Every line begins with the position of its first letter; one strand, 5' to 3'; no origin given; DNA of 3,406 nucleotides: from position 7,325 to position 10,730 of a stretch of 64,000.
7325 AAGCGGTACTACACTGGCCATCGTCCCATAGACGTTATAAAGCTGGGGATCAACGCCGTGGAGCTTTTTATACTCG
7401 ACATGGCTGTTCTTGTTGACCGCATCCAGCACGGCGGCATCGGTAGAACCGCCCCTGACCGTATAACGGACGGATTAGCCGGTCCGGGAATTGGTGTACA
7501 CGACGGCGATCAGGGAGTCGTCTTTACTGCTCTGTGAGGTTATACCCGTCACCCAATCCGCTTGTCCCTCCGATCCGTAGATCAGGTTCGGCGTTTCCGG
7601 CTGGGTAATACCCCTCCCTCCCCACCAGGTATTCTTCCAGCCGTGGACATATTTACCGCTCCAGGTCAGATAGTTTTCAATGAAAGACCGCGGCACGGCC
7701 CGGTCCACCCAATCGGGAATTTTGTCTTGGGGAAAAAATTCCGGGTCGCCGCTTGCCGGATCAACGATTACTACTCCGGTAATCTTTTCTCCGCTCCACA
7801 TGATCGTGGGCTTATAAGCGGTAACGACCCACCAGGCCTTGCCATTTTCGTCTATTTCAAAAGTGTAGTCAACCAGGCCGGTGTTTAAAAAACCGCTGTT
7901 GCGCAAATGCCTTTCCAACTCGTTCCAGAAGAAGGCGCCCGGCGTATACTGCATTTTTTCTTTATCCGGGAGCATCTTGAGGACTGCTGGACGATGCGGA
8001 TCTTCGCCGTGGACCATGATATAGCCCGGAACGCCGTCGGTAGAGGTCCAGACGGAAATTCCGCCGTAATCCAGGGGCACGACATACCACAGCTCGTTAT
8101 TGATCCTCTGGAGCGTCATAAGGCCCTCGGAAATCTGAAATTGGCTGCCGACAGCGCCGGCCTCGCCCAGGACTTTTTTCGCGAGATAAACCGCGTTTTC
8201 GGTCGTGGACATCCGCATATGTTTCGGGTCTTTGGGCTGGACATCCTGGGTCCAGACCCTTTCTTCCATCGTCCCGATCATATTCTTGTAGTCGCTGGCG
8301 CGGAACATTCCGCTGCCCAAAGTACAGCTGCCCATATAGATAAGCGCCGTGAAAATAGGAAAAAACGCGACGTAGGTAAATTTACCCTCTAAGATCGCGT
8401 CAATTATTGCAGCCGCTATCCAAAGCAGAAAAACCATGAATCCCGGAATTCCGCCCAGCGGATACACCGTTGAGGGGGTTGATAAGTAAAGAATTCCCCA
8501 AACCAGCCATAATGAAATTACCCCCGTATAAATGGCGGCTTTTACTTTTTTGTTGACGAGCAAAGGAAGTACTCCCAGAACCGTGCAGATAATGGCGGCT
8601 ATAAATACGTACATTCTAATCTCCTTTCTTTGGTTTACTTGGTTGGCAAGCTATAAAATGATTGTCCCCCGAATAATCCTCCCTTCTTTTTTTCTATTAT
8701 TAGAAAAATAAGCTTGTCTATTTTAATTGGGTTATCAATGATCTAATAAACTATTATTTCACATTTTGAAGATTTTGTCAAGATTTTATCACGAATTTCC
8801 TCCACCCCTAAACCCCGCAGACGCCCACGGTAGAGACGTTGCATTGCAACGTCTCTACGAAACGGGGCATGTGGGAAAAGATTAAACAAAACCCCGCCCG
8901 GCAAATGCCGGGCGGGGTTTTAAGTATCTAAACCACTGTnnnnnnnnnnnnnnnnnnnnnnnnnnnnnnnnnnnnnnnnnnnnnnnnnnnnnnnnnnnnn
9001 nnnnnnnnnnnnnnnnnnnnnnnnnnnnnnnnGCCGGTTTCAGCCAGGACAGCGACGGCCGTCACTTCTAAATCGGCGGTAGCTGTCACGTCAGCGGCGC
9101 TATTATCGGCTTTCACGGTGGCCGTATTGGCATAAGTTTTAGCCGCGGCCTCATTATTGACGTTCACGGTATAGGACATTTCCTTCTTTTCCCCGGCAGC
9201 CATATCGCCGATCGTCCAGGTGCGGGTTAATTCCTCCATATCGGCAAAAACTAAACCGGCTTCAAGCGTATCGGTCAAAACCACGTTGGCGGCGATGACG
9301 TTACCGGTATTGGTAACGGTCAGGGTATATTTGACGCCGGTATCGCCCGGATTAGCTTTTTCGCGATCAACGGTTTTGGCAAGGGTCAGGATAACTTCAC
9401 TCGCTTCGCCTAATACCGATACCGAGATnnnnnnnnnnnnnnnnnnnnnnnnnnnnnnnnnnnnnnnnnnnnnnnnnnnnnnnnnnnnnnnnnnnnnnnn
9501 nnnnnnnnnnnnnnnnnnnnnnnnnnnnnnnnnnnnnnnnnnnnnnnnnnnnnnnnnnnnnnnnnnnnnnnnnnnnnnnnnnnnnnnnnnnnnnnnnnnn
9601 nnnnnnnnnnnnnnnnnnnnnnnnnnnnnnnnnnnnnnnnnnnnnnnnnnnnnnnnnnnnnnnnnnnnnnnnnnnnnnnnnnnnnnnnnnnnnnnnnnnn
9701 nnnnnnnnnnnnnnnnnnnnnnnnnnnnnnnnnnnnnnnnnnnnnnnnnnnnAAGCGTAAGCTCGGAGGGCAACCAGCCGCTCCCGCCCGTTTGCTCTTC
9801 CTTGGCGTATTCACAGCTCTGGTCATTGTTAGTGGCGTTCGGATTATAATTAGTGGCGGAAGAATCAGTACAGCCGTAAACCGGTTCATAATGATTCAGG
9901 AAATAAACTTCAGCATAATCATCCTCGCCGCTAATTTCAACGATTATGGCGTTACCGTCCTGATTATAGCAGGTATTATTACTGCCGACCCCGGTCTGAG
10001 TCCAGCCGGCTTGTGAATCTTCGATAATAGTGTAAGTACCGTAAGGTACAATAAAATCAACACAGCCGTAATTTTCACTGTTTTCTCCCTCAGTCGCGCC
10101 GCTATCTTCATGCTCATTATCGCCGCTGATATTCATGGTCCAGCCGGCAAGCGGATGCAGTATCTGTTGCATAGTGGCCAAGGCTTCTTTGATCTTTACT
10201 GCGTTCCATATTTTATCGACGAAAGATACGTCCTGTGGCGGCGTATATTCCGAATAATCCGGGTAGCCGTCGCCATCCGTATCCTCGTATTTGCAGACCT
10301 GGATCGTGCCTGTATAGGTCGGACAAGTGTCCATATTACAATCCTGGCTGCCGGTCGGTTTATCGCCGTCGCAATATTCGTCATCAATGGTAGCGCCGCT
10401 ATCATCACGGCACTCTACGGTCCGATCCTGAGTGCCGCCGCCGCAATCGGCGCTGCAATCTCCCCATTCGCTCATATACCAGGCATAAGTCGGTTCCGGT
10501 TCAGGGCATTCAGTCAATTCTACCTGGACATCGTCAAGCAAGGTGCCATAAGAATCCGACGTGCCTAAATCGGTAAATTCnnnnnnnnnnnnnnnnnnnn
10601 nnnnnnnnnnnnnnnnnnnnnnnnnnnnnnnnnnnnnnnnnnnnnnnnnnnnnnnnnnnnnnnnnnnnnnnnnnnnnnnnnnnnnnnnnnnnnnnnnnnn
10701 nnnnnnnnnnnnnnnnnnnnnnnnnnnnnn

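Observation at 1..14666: Adhesin island: four same-strand sortase-type surface proteins built from eukaryote-like ECM modules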

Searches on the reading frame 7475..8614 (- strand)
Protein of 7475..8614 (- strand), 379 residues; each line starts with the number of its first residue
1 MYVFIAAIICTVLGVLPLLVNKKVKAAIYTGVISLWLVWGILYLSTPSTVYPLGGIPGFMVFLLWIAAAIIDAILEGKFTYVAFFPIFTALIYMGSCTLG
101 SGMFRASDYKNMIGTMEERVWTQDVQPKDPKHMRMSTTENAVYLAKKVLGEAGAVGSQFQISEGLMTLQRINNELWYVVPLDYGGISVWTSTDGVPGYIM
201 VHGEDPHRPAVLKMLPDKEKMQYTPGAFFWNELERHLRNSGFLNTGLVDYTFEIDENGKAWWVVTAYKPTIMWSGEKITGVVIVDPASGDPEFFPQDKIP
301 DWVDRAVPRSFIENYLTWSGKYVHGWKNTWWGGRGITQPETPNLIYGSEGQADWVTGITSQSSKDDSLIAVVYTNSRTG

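Call 10: search_protein_families(library=pfam, proteins=[window:7475-8614:-], max_evalue=0.001)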
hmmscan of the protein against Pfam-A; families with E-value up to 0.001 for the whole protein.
window:7475-8614:- (379 aa): 0 families

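Call 15: search_protein_families(library=ncbifam, proteins=[window:7475-8614:-], max_evalue=0.01)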
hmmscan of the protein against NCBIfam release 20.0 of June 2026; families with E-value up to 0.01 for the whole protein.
window:7475-8614:- (379 aa): 0 families

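Call 45: search_protein_representatives(protein=window:7475-8614:-)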
Query: 379 residues. Proteins with E-value up to 0.001 (for the whole library): 1157; up to 1e-10: 889; up to 1e-30: 258. The best 150 are listed.
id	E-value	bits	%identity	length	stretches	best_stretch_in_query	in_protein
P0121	3.5e-126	437.9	50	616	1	4-379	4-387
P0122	5.3e-115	401.1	50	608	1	4-379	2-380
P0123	3.2e-113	395.3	48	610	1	6-379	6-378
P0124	2.5e-112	392.3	48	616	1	1-378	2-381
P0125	7.1e-112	390.9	49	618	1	4-379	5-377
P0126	1.3e-106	373.5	46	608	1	5-379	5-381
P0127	1.9e-106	372.9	46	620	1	4-379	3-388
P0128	1.2e-105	370.4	45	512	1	7-379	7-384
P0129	2.3e-101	356.2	42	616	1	3-379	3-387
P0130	3.3e-101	355.7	45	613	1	2-379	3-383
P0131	1.1e-99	350.7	47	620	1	3-379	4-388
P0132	3.3e-98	345.9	47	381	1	3-367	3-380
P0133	4.4e-96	338.8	46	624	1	2-379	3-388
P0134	3.1e-94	332.8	46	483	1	6-379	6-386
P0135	4.2e-94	332.3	46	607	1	6-379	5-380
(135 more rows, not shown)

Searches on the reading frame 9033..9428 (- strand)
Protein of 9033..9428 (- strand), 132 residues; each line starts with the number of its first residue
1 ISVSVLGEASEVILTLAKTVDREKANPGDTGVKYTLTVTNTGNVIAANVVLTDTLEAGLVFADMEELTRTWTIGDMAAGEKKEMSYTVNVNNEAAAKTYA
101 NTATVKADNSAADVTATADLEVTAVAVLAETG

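Call 65: search_solved_structures(query=window:9033-9428:-, max_evalue=1, show_alignments=3)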
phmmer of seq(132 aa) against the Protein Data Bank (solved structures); distinct sequences matched with E-value up to 1: 0.

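Call 67: search_solved_structures(query=A2, max_evalue=1, show_alignments=3)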
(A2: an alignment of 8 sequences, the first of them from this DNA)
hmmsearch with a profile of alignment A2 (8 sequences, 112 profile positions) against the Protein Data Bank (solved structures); distinct sequences matched with E-value up to 1: 4.
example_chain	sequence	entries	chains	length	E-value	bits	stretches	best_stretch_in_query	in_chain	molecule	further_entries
9flp_A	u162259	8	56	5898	6.4e-09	39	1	1-51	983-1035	The grappling hook protein A in the bacterium Aureispira sp. CCB-QB1 | The grappling hook protein A (GhpA) in the bacterium Aureispira sp. CCB-QB1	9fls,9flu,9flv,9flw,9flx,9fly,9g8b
9ifr_A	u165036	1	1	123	3.4e-05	27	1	2-62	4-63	OmpA-like domain-containing protein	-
4uzg_A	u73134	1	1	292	0.058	16.6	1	8-49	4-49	SURFACE PROTEIN SPB1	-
1lmi_A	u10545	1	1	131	0.79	12.9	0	40-71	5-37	Immunogenic protein MPT63/MPB63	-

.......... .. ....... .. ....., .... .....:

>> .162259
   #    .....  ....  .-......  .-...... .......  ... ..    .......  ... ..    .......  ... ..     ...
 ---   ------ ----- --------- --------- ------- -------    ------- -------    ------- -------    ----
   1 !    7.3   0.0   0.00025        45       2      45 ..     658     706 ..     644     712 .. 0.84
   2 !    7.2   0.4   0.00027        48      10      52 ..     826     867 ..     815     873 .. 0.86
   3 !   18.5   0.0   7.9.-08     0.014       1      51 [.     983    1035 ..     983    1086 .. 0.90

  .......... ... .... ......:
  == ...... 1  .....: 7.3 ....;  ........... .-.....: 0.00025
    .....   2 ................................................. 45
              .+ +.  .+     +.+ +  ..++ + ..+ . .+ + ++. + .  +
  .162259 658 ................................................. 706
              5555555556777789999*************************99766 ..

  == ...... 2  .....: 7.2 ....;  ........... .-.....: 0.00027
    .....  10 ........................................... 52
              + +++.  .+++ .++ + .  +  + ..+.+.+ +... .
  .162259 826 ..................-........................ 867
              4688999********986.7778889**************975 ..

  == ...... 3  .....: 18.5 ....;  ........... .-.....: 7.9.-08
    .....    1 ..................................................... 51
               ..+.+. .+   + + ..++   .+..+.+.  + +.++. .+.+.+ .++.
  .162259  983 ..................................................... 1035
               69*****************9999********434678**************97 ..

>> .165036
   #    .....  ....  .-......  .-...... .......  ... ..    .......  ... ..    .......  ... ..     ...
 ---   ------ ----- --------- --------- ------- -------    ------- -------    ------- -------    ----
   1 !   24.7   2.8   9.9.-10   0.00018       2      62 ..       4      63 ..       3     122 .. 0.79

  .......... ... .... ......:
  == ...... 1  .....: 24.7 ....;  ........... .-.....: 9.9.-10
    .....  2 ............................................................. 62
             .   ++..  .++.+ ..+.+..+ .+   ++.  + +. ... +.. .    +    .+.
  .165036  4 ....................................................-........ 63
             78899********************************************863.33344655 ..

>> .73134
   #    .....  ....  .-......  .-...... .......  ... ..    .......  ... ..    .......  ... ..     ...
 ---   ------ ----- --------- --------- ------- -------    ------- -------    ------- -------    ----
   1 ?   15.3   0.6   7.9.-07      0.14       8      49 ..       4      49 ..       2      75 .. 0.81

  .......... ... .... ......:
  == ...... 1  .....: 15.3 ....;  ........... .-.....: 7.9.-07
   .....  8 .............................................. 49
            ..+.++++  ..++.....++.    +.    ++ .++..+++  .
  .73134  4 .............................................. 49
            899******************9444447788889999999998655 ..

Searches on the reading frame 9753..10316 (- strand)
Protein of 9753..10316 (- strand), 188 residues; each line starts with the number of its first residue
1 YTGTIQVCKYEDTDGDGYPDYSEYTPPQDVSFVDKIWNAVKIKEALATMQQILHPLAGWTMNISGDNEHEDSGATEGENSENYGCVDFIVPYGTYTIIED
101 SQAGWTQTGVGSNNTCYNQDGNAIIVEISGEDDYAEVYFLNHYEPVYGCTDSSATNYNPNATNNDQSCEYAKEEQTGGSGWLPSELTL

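Call 88: search_protein_families(library=pfam, proteins=[window:9753-10316:-], max_evalue=0.1)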
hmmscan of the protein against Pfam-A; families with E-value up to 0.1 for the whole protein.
seq(188 aa): 1 family
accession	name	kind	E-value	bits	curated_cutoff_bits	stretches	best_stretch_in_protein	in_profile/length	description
PF18884.5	TSP3_bac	-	0.042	14.2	25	1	12-23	1-12/22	Bacterial TSP3 repeat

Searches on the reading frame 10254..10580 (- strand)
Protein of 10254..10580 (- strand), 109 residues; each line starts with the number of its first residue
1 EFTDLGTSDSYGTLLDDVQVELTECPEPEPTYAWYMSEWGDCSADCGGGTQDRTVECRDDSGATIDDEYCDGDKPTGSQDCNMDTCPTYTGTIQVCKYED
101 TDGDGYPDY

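Call 40: find_homologous_proteins(query=window:10254-10580:-, max_evalue=0.001)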
Query seq(109 aa): 2 candidates shared short words with the query, none scored E <= 0.001.

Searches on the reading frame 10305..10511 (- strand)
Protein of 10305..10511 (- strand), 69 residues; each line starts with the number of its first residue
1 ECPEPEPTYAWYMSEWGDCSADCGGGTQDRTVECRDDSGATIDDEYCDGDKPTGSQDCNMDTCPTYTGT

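Call 42: search_solved_structures(query=window:10305-10511:-, max_evalue=1, show_alignments=3)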
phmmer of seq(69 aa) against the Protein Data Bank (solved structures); distinct sequences matched with E-value up to 1: 19.
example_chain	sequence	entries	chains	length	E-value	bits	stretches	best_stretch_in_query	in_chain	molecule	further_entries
7yyk_A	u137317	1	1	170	1.6e-07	35.2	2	13-64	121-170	Thrombospondin-1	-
3r6b_A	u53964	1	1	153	4.1e-07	33.9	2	13-65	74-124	Thrombospondin-1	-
1lsl_A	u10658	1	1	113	3.3e-06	31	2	12-66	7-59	Thrombospondin 1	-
12em_B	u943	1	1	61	0.00018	25.5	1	13-65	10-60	Thrombospondin-1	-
8oxr_A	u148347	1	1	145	0.00035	24.5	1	6-59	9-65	Thrombospondin type-1 domain-containing protein 7A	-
9cca_G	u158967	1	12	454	0.0024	21.9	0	14-37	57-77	Circumsporozoite protein,Pyridoxal 5'-phosphate synthase subunit PDX2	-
7r84_A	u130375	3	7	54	0.0025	21.8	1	13-64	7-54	Vasculostatin-120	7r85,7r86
9cca_A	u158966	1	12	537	0.0052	20.8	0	14-36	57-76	Circumsporozoite protein,Pyridoxal 5'-phosphate synthase subunit Pdx1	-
2rjq_A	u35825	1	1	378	0.0055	20.7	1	14-65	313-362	ADAMTS-5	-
2bbx_A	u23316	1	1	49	0.038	18.1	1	13-50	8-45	Thrombospondin-related anonymous protein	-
3vdj_A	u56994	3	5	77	0.07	17.2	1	14-65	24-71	Circumsporozoite (CS) protein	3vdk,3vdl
1vex_A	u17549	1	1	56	0.075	17.1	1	13-50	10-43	F-spondin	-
6b0s_C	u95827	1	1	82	0.083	17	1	14-65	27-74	Circumsporozoite protein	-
9ncy_A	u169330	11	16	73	0.32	15.1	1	14-65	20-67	Circumsporozoite protein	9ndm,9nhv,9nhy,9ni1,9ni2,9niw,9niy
4hqf_A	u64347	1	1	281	0.41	14.8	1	2-50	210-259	Thrombospondin-related anonymous protein, TRAP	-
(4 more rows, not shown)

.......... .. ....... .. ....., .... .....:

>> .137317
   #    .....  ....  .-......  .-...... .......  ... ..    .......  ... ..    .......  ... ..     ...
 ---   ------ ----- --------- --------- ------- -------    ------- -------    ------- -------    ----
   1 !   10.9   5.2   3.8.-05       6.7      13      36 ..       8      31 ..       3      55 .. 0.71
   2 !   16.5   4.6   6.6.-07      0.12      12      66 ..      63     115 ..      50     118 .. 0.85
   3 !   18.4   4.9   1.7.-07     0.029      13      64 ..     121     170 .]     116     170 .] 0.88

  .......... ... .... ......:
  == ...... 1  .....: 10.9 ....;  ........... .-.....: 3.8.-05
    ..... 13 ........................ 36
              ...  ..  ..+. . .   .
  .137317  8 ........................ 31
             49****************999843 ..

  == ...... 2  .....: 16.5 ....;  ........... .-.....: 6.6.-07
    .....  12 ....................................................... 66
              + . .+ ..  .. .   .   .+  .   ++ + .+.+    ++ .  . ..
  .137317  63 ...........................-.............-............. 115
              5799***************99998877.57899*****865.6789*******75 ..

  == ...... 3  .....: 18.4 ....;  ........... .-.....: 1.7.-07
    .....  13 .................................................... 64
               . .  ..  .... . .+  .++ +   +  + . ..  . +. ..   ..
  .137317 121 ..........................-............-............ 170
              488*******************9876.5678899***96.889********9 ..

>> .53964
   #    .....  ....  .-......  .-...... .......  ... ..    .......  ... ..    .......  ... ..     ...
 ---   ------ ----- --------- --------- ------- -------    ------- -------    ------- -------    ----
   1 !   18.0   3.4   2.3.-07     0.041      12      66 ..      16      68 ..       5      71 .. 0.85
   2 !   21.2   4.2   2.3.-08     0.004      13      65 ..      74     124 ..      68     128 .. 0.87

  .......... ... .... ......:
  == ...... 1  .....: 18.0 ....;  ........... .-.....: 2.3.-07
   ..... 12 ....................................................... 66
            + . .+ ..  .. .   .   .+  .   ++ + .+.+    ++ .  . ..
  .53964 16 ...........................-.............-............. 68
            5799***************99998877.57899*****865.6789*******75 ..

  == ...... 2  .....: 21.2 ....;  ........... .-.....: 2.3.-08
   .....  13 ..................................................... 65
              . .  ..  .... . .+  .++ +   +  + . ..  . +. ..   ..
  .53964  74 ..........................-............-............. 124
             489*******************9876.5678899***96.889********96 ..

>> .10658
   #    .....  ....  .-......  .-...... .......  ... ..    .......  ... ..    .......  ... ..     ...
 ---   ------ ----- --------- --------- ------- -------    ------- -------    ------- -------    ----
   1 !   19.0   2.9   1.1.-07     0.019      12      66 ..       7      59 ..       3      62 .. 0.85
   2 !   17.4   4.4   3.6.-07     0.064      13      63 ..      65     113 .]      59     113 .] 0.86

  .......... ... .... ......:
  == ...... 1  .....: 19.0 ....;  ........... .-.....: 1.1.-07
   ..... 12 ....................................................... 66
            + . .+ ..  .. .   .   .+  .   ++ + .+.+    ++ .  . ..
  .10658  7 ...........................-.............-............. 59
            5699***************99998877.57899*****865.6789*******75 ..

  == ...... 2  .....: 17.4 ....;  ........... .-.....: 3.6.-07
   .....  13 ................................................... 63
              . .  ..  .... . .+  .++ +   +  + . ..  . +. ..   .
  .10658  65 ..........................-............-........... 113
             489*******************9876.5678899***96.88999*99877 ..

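Call 83: find_related_loci(query=window:10308-10505:-, collection=metagenome_contigs, flank=4000)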
Query seq(66 aa) (66 aa) in metagenome_contigs; peptide patterns used: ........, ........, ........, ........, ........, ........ (x = any residue, [..] = any of these).
66 stretches matched a pattern, but none encodes a relative of the query by tblastn (E <= 1e-3).
